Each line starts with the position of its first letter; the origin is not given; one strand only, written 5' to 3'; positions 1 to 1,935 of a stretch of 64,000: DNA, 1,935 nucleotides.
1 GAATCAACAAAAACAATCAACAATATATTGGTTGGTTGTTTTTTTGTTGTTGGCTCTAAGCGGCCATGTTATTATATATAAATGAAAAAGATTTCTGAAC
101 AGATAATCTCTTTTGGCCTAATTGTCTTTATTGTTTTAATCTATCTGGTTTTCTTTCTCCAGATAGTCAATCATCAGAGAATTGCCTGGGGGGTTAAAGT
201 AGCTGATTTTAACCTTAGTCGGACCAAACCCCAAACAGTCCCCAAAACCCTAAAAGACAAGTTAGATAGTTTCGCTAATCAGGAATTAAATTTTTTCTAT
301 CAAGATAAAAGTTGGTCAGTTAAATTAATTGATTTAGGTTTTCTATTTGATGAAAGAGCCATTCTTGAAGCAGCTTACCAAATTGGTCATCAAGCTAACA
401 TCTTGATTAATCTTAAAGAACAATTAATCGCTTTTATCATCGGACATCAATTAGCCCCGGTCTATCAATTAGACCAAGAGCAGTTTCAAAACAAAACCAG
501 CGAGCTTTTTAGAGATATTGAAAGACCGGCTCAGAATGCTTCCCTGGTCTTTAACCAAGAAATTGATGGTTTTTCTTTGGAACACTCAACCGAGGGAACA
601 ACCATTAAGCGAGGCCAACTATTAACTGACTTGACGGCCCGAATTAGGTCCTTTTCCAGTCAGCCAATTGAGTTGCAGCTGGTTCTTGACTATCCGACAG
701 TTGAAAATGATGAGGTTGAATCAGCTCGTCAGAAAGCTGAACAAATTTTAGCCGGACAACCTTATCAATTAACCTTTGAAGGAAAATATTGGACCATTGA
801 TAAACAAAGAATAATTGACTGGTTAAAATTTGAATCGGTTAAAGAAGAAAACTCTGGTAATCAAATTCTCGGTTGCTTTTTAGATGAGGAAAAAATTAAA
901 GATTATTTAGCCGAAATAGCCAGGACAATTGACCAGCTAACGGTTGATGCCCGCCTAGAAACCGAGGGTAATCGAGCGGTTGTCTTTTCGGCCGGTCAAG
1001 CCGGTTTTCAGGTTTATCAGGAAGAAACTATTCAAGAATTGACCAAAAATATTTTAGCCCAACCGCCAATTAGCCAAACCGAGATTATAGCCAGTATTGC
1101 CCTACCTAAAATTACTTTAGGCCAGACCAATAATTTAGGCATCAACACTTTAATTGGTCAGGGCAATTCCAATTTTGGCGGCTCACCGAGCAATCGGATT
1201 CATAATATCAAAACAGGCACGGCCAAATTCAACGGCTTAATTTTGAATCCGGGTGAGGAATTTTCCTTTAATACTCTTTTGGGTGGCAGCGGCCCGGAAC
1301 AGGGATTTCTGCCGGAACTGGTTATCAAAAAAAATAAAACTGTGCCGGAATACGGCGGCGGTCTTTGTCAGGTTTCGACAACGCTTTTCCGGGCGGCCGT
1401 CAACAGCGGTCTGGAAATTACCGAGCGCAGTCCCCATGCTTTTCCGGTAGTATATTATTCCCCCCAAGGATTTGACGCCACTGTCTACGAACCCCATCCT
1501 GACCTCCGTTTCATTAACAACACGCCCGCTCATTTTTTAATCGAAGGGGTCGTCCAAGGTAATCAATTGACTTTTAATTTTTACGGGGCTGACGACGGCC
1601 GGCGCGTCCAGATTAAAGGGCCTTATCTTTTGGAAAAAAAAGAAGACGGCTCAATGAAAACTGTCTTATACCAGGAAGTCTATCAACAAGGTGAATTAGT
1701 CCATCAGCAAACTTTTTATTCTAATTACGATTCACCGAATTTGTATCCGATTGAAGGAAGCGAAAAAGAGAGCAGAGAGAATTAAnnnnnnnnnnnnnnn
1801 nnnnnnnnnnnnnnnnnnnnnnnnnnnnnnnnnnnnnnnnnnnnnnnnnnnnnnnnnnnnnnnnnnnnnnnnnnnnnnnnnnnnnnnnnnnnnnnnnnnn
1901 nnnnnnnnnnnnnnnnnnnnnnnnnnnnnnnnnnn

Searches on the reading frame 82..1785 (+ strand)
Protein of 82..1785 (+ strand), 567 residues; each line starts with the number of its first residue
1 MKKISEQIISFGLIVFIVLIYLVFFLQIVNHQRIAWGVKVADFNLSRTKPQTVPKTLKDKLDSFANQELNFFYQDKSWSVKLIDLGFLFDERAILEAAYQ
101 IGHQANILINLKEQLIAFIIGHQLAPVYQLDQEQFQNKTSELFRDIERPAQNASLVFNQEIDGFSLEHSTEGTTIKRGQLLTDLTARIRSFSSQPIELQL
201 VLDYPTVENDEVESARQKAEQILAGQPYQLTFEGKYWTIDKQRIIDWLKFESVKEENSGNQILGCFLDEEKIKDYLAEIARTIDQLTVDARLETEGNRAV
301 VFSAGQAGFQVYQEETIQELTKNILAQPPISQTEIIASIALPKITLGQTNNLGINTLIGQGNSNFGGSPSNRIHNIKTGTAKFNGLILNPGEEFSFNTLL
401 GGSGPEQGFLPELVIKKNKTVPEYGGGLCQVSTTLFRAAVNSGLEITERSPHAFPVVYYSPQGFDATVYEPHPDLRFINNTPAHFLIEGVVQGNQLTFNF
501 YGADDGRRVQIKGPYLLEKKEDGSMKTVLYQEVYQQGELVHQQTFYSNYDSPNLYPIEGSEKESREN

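Call 38: search_protein_families(library=pfam, proteins=[window:82-1785:+], max_evalue=0.0001)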
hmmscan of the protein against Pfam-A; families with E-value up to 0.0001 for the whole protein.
window:82-1785:+ (567 aa): 2 families
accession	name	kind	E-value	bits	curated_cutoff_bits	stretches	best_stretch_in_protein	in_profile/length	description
PF04294.18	VanW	-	7.6e-43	145.6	27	1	371-501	1-130/130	VanW like protein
PF12229.13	PG_binding_4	-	3.3e-20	72.8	22.1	2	78-192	1-112/117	Putative peptidoglycan binding domain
